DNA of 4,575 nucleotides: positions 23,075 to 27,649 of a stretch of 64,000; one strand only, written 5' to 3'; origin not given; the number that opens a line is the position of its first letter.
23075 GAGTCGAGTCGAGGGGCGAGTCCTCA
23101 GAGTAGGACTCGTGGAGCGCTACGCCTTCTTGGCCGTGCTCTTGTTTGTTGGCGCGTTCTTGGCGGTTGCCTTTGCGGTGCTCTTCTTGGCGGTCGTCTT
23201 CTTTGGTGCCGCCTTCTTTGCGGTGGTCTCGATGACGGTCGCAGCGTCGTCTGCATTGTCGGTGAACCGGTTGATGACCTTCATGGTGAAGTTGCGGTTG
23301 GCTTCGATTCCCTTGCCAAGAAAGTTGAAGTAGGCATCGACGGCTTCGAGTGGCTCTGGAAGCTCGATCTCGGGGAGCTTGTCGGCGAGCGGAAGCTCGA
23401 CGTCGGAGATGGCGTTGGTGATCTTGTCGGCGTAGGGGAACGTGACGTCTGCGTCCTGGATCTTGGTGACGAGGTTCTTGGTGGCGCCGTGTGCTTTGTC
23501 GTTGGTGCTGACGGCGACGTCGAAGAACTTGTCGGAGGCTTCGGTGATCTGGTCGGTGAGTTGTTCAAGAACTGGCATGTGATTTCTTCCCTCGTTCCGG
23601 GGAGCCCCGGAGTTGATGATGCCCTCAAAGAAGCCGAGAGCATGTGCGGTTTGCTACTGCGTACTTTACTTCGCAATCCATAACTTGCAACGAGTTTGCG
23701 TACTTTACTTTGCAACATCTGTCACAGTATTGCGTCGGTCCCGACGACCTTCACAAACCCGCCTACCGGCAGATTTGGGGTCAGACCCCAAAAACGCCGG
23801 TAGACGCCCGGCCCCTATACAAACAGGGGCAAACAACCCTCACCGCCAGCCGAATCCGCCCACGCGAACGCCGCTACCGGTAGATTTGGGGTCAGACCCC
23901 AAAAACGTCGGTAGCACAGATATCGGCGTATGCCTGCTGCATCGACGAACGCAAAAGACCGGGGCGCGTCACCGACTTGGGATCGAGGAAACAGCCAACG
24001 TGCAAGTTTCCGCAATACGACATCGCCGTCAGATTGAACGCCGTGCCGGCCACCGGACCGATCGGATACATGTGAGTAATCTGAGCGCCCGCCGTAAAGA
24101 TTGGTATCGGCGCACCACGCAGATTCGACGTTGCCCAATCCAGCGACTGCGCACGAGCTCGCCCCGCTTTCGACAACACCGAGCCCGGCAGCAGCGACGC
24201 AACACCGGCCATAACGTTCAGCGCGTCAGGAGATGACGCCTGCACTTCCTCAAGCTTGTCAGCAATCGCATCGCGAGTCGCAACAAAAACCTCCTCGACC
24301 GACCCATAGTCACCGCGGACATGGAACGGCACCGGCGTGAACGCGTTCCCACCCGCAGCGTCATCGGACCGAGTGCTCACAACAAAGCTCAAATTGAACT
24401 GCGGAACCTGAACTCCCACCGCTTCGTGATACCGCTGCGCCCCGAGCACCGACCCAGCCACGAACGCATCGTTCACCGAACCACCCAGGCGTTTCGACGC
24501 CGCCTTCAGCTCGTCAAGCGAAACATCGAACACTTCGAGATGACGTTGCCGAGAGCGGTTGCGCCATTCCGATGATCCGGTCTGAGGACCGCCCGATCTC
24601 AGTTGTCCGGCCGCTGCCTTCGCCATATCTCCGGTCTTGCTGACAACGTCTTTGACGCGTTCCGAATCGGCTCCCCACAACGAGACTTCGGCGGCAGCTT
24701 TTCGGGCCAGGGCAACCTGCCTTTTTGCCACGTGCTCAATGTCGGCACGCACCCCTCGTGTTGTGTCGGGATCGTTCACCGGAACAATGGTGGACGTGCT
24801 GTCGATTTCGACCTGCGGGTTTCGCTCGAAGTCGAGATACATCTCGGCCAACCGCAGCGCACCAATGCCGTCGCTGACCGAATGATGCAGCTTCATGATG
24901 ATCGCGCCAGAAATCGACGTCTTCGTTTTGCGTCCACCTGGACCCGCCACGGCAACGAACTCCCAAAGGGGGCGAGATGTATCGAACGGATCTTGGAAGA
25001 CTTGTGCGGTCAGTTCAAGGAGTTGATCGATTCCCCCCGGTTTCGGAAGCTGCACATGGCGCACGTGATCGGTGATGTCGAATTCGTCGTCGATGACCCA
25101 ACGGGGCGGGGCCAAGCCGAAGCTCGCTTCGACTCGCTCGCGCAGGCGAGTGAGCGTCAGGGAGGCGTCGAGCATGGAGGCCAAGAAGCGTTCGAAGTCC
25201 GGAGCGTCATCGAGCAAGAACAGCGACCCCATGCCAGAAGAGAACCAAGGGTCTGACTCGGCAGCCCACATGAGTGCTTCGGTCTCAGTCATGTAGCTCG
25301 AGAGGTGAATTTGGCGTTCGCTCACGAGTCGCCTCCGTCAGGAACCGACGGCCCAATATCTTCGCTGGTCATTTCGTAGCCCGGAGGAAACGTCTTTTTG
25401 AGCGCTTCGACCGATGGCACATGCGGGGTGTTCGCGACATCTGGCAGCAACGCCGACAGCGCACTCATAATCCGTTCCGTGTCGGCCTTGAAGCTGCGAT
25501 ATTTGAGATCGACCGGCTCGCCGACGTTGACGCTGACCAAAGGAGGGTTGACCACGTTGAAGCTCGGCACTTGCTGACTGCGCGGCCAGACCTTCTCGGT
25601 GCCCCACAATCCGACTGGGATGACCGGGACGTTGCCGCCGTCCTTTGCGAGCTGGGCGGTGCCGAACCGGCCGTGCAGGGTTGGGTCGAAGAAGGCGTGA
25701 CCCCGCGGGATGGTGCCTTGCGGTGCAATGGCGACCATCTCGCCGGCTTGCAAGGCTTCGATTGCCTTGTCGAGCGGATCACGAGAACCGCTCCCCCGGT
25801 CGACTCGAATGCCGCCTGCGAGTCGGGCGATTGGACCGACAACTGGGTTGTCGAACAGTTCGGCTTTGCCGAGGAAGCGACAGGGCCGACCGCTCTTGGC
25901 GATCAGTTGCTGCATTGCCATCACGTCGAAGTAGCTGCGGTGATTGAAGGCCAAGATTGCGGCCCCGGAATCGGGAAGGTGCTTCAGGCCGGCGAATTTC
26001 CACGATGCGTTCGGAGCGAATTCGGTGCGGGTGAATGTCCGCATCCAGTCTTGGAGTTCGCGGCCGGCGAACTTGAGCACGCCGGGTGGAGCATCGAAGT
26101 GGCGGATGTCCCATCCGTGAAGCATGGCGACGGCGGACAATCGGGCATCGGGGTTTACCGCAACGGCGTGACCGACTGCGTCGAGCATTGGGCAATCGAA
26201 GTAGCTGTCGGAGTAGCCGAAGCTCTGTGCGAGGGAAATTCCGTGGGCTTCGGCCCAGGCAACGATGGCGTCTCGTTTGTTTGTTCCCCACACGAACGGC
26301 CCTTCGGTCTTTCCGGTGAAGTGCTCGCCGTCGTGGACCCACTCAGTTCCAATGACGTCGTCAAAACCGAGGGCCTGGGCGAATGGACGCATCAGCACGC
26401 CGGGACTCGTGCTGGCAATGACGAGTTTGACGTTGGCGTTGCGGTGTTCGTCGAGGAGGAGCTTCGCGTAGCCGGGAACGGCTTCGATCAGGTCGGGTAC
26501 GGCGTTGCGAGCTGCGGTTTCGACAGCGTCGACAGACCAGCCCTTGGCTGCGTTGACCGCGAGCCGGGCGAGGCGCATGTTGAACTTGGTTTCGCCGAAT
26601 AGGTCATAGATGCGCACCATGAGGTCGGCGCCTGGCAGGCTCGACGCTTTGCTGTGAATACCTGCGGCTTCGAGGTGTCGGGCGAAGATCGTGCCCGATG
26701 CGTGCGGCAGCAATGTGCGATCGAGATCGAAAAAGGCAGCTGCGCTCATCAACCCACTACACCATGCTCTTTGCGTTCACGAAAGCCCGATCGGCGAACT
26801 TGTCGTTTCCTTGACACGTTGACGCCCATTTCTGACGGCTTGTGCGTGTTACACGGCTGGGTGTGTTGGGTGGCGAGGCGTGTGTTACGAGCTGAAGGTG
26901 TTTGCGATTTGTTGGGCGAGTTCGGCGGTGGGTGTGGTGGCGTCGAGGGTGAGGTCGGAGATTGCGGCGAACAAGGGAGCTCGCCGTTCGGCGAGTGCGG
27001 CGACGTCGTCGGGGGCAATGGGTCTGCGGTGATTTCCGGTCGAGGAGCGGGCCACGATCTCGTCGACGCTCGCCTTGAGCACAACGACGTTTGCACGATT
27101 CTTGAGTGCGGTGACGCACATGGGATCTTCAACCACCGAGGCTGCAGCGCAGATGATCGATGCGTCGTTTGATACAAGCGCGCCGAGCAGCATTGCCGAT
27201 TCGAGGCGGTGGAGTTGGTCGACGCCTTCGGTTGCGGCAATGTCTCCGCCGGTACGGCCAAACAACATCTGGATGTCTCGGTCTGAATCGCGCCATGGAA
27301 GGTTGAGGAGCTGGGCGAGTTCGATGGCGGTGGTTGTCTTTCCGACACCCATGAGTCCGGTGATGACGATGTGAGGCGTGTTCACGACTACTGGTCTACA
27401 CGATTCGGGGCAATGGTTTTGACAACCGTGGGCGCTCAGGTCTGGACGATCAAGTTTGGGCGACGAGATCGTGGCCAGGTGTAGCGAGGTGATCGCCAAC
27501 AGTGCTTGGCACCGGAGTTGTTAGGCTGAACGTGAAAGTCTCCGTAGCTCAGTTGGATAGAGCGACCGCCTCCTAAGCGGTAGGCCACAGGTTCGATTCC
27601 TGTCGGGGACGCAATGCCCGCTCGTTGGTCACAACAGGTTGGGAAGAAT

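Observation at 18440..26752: Self-contained neutral-lipid (TAG/wax-ester) module: precursor supply, acylation, two WS/DGATs, two lipases, a coat-like protein and a regulator in one tight block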

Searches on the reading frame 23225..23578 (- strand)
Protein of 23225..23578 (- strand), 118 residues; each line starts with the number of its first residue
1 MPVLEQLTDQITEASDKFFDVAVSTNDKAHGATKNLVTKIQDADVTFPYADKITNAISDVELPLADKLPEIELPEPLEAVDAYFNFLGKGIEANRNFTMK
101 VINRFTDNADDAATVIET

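Call 60: search_protein_representatives(alignment_id=A2)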
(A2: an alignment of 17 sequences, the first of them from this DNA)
Query: 17 sequences, 115 profile positions. Proteins with E-value up to 0.001 (for the whole library): 120; up to 1e-10: 33; up to 1e-30: 6. The best 120 are listed.
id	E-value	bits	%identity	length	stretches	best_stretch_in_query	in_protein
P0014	2.5e-51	189.1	-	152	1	1-111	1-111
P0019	5.4e-48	178.3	-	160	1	1-113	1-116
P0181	3.9e-44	165.9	-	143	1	1-111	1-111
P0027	5.7e-39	149.2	-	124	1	1-115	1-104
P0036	4.1e-36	140.0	-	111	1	1-112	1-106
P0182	3.2e-35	137.1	-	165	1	1-113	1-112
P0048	1.4e-29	119.0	-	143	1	1-111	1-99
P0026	2.3e-28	115.0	-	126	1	1-111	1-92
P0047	1.3e-27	112.6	-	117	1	1-110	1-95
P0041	4.0e-27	111.0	-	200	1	1-115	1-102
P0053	5.8e-26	107.3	-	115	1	1-111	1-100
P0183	9.6e-24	100.2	-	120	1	1-111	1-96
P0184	2.6e-19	85.9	-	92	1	1-86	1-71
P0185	5.5e-19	84.8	-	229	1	1-112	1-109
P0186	2.2e-17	79.6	-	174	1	6-111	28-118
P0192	3.5e-12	62.9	-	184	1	8-109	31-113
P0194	8.0e-12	61.7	-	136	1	8-111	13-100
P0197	1.7e-11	60.7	-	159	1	5-107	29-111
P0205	1.4e-10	57.7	-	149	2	2-110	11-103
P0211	5.5e-09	52.6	-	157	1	5-111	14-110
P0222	4.5e-07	46.4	-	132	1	6-105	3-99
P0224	6.0e-07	46.0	-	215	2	14-102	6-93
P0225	8.1e-07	45.6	-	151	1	1-104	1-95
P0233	4.0e-06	43.4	-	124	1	9-105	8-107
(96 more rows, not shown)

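Call 65: list_cluster_members(proteins=[P0186, P0192, P0194, P0197, P0205, P0211, P0222, P0225, P0233, P0224])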
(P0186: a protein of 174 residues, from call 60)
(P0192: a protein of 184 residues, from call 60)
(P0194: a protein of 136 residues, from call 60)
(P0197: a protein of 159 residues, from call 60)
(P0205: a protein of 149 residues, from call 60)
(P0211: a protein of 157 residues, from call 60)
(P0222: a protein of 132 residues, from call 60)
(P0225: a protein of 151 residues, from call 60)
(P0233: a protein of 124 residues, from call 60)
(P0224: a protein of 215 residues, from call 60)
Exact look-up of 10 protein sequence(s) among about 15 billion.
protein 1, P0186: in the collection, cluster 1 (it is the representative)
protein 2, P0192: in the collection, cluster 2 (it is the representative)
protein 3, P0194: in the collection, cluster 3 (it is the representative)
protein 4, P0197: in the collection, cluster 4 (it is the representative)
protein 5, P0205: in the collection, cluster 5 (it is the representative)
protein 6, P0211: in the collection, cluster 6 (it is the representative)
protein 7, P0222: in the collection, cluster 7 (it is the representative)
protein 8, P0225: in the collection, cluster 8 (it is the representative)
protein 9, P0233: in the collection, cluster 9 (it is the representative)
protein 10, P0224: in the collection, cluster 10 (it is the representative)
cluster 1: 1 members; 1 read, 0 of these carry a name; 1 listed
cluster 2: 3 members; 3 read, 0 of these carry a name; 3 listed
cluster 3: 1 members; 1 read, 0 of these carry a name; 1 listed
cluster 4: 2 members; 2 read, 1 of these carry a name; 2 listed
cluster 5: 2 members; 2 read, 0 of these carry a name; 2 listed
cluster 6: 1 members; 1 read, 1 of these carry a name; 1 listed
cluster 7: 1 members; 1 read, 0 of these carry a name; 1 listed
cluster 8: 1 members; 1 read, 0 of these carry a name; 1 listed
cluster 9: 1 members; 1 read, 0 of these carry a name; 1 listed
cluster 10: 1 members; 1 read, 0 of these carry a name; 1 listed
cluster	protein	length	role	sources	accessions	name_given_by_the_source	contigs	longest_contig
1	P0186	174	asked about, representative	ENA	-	-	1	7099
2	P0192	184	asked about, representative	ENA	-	-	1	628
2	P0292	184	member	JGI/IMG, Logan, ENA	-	-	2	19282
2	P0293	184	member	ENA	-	-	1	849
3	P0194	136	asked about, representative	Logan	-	-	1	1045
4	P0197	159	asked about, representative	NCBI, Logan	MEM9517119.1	MAG: hypothetical protein AAGA42_19890 [Actinomycetota bacterium]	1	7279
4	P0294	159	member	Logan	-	-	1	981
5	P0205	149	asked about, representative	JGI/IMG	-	-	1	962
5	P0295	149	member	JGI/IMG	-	-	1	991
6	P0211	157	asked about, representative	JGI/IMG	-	hypothetical protein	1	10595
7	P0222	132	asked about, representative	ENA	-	-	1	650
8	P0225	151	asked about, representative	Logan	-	-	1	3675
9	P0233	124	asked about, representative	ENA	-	-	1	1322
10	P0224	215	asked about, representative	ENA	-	-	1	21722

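Call 66: find_encoding_contigs(protein=P0292, flank=8000, max_places=1)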
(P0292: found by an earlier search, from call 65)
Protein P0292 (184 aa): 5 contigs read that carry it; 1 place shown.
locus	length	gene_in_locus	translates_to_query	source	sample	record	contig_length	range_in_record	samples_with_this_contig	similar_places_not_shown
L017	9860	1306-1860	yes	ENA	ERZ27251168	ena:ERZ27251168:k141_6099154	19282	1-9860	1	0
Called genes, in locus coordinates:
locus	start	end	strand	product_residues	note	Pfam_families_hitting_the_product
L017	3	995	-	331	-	?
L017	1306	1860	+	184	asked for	PF07382:HC2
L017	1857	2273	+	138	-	PF13560:HTH_31, PF01381:HTH_3, PF12844:HTH_19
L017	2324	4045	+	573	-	-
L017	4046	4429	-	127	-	PF04020:Phage_holin_4_2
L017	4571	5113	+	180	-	-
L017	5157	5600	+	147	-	PF10604:Polyketide_cyc2, PF03364:Polyketide_cyc (weak)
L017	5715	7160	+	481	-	PF01551:Peptidase_M23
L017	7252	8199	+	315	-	PF01636:APH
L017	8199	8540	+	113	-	PF19802:DUF6285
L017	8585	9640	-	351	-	PF04055:Radical_SAM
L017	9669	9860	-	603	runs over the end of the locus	PF08439:Peptidase_M3_N, PF01432:Peptidase_M3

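Call 67: find_encoding_contigs(protein=P0211, flank=8000, max_places=1)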
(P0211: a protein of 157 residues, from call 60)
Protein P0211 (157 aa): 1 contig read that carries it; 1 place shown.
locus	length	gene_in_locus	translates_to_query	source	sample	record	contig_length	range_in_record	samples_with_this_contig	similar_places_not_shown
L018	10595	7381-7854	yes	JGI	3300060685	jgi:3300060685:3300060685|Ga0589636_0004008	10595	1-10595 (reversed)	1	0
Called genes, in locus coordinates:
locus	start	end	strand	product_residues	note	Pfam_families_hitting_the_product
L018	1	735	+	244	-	?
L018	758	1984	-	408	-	PF00067:p450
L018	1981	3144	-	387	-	PF00108:Thiolase_N, PF00109:ketoacyl-synt (weak), PF08545:ACP_syn_III (weak), PF02803:Thiolase_C, PF22691:Thiolase_C_1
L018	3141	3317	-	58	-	PF01796:OB_ChsH2_C (weak)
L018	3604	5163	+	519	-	PF00501:AMP-binding, PF13193:AMP-binding_C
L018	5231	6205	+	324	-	PF08240:ADH_N, PF00107:ADH_zinc_N, PF13602:ADH_zinc_N_2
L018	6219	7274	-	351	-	PF02574:S-methyl_trans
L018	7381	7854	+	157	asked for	-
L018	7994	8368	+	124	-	PF12844:HTH_19 (weak), PF13560:HTH_31, PF01381:HTH_3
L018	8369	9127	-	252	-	PF01048:PNP_UDP_1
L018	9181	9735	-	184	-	-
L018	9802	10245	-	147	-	-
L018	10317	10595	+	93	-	?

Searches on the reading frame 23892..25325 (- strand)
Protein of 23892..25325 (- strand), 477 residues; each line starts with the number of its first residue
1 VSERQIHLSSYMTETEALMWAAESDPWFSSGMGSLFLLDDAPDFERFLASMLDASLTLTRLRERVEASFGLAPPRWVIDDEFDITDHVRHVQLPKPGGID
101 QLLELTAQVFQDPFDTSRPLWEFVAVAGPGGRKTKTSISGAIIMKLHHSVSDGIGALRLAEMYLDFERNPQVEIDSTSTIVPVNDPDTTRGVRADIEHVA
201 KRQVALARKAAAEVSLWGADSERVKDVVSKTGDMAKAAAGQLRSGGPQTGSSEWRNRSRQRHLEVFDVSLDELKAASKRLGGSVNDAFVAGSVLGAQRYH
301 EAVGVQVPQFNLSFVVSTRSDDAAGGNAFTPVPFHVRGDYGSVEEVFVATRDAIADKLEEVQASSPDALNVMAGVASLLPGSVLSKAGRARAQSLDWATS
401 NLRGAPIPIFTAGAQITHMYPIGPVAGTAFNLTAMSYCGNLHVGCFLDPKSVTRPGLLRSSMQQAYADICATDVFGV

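Call 4: search_protein_families(library=pfam, proteins=[window:23892-25325:-], max_evalue=0.01)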
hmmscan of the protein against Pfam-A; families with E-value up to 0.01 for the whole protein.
window:23892-25325:- (477 aa): 2 families
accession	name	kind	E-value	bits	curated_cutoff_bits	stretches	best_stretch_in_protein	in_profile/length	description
PF03007.21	WS_DGAT_cat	-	4.4e-39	135.3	23.6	1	38-287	28-262/263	Wax ester synthase/diacylglycerol acyltransferase catalytic domain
PF06974.18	WS_DGAT_C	-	4.9e-12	46.5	20.7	1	342-469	18-144/145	WS/DGAT C-terminal domain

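Call 5: search_protein_families(library=ncbifam, proteins=[window:23892-25325:-], max_evalue=0.01)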
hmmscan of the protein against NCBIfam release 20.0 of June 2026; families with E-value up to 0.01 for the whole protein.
window:23892-25325:- (477 aa): 1 family
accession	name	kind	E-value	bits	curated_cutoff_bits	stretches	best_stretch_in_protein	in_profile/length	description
TIGR02946.1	acyl_WS_DGAT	subfamily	5.5e-65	220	309.95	1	12-469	1-449/453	wax ester/triacylglycerol synthase family O-acyltransferase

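Call 80: search_solved_structures(query=window:23892-25325:-, max_evalue=0.001)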
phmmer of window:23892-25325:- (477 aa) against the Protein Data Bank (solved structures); distinct sequences matched with E-value up to 0.001: 2.
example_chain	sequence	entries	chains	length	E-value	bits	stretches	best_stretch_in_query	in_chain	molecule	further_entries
6chj_A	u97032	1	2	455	1e-20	77.2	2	19-165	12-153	Diacylglycerol O-acyltransferase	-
7nxg_A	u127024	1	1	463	5.4e-19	71.5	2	73-166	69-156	O-acyltransferase WSD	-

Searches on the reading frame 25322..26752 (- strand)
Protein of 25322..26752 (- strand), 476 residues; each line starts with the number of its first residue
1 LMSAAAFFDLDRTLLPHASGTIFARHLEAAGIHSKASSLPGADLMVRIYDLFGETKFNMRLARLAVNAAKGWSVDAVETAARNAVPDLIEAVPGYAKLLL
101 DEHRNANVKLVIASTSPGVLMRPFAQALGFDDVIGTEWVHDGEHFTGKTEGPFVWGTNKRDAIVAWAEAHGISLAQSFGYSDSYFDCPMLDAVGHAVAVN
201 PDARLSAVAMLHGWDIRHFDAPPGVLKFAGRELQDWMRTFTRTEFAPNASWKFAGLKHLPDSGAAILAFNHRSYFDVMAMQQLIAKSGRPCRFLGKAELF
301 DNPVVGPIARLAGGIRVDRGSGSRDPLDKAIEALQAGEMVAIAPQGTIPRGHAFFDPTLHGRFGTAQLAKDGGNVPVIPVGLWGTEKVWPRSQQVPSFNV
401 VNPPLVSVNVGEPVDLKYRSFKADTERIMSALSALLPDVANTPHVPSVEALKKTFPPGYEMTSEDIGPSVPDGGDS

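Call 4: search_protein_families(library=pfam, proteins=[window:25322-26752:-], max_evalue=0.01)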
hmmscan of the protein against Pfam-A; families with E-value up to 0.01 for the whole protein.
window:25322-26752:- (476 aa): 4 families
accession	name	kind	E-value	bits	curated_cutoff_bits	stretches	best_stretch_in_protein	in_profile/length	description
PF12710.13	HAD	-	3.2e-28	99.9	27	1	6-190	1-188/189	haloacid dehalogenase-like hydrolase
PF01553.26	Acyltransferase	-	1.6e-22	80.2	23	1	252-382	3-131/132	Acyltransferase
PF00702.32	Hydrolase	-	2.6e-05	25.1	26.4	1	5-194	3-191/191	haloacid dehalogenase-like hydrolase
PF08282.18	Hydrolase_3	-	0.0019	18.4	20.9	0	156-200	185-229/255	haloacid dehalogenase-like hydrolase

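Call 5: search_protein_families(library=ncbifam, proteins=[window:25322-26752:-], max_evalue=0.01)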
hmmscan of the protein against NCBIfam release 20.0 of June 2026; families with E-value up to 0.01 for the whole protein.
window:25322-26752:- (476 aa): 15 families
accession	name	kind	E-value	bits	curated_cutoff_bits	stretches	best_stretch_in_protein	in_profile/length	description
TIGR01490.1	HAD-SF-IB-hyp1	subfamily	7.8e-34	117.7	98.3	1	5-204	1-201/202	HAD-IB family hydrolase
NF052360.1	HolPasePseu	equivalog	1.2e-23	83.9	280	1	6-216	4-214/218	histidinol-phosphatase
NF052359.1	HolPaseNeis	equivalog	1.6e-22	80.3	400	1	6-219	4-220/221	histidinol-phosphatase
TIGR00530.1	AGP_acyltrn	subfamily_domain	8.5e-17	61.1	102.95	1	257-381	10-128/130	1-acylglycerol-3-phosphate O-acyltransferase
TIGR01488.1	HAD-SF-IB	subfamily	1.6e-15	57.5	45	1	5-192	1-176/177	HAD-IB family phosphatase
NF006386.0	PRK08633.1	equivalog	3.4e-14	51.5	1221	1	253-417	431-589/1147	acyl-[ACP]--phospholipid O-acyltransferase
TIGR00338.1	serB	equivalog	2.8e-06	27.1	144.15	1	66-209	66-203/219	phosphoserine phosphatase SerB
NF010621.0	PRK14014.1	domain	2.9e-05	23.3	186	1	243-307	67-131/301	acetyltransferase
NF058536.1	LPAAT_acyl_YihG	equivalog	5.3e-05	22.6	260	1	244-306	63-125/290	1-acylglycerol-3-phosphate O-acyltransferase, YihG family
NF052553.1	LyOrLpactfOlsABRUA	equivalog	8.3e-05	21.9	300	1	266-369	68-167/263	lyso-ornithine lipid O-acyltransferase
NF007821.0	PRK10530.1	equivalog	9.3e-05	21.8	274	1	156-200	197-241/272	pyridoxal phosphatase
TIGR00099.1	Cof-subfamily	subfamily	0.00031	20.4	137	0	156-199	186-229/256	Cof-type HAD-IIB family hydrolase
NF052552.1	LyOrLpactfOlsARHOCB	equivalog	0.0031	16.5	300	1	264-370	87-191/271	lyso-ornithine lipid O-acyltransferase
NF002886.0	PRK03355.1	equivalog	0.0049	15.4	721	1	251-327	256-331/787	glycerol-3-phosphate 1-O-acyltransferase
NF008350.0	PRK11133.1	equivalog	0.0079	15.4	413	0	93-200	184-290/324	phosphoserine phosphatase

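Call 81: search_solved_structures(query=window:25322-26752:-, max_evalue=0.001)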
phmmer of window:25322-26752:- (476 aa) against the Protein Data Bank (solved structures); distinct sequences matched with E-value up to 0.001: 7.
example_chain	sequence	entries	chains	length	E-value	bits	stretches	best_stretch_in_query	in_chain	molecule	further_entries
3fvv_A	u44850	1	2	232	1.1e-12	50.3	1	5-217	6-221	uncharacterized protein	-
5kym_A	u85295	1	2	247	2.6e-07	32.6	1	254-422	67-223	1-acyl-sn-glycerol-3-phosphate acyltransferase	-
5t41_A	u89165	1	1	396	7.3e-05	24.5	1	85-209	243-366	Phosphoserine phosphatase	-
5is2_A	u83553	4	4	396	8.9e-05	24.2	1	86-209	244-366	Phosphoserine phosphatase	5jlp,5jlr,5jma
3p96_A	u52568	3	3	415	9.6e-05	24.1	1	86-209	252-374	Phosphoserine phosphatase SerB | Phosphoserine phosphatase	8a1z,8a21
5it4_A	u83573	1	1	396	0.00044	21.9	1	86-209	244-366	Phosphoserine phosphatase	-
5jjb_A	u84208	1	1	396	0.00083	21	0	86-209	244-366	Phosphoserine phosphatase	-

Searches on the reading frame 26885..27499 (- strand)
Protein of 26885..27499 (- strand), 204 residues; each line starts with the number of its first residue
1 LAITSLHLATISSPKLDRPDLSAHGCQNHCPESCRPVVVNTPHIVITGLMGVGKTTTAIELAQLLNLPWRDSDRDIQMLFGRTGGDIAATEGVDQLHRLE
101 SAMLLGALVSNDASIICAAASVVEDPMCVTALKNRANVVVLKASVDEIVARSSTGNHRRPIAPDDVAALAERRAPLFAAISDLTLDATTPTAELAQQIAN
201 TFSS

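Call 4: search_protein_families(library=pfam, proteins=[window:26885-27499:-], max_evalue=0.01)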
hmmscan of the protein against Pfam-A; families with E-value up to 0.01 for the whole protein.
window:26885-27499:- (204 aa): 2 families
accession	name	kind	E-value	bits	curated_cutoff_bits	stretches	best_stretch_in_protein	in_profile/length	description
PF01202.28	SKI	-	5.2e-22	79.1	22.1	1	50-201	1-157/159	Shikimate kinase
PF13238.12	AAA_18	-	5.1e-06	27.4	29.4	1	44-153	1-109/128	AAA domain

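Call 5: search_protein_families(library=ncbifam, proteins=[window:26885-27499:-], max_evalue=0.01)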
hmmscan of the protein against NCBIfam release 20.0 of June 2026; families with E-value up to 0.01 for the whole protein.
window:26885-27499:- (204 aa): 17 families
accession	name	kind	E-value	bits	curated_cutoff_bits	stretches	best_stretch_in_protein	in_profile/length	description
NF040667.1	hom_kin_desulfo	exception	2.1e-17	63.5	197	1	43-200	2-160/163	homoserine kinase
NF003456.0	PRK05057.1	equivalog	5.4e-15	55.7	195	1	41-201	4-169/173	shikimate kinase AroK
NF010552.0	PRK13946.1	equivalog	1e-14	54.6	186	1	41-198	23-183/198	shikimate kinase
NF010553.0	PRK13947.1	equivalog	8.2e-14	52.2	204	1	44-200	4-163/173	shikimate kinase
NF002988.0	PRK03731.1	equivalog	2.5e-13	50.1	161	1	43-201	4-167/174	shikimate kinase AroL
NF006015.0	PRK08154.1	subfamily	1.3e-12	47.6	204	1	41-174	136-268/314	anaerobic benzoate catabolism transcriptional regulator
NF010554.0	PRK13948.1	equivalog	2.4e-12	46.8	217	1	42-161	11-127/192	shikimate kinase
NF010627.0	PRK14021.1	equivalog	2.4e-11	42.7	565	1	40-195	5-166/542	bifunctional shikimate kinase/3-dehydroquinate synthase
NF010556.0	PRK13951.1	equivalog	8.3e-10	38.1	560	1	44-161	3-116/492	bifunctional shikimate kinase AroK/3-dehydroquinate synthase AroB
NF010555.0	PRK13949.1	equivalog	2.8e-09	37.3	180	1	43-163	3-122/175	shikimate kinase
NF006610.0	PRK09169.1-4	subfamily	4.3e-06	23.6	4299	1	41-177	2865-3004/3056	hypothetical protein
NF001866.0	PRK00625.1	equivalog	2.7e-05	24.4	142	1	44-151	3-112/173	shikimate kinase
NF004041.0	PRK05541.1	subfamily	0.00041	20.4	127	1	44-126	10-92/176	adenylyl-sulfate kinase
NF006585.0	PRK09111.1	equivalog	0.0028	16.3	604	1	45-74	66-95/616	DNA polymerase III subunit gamma/tau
NF010248.0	PRK13695.1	equivalog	0.0033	17.2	156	1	43-65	5-27/180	NTPase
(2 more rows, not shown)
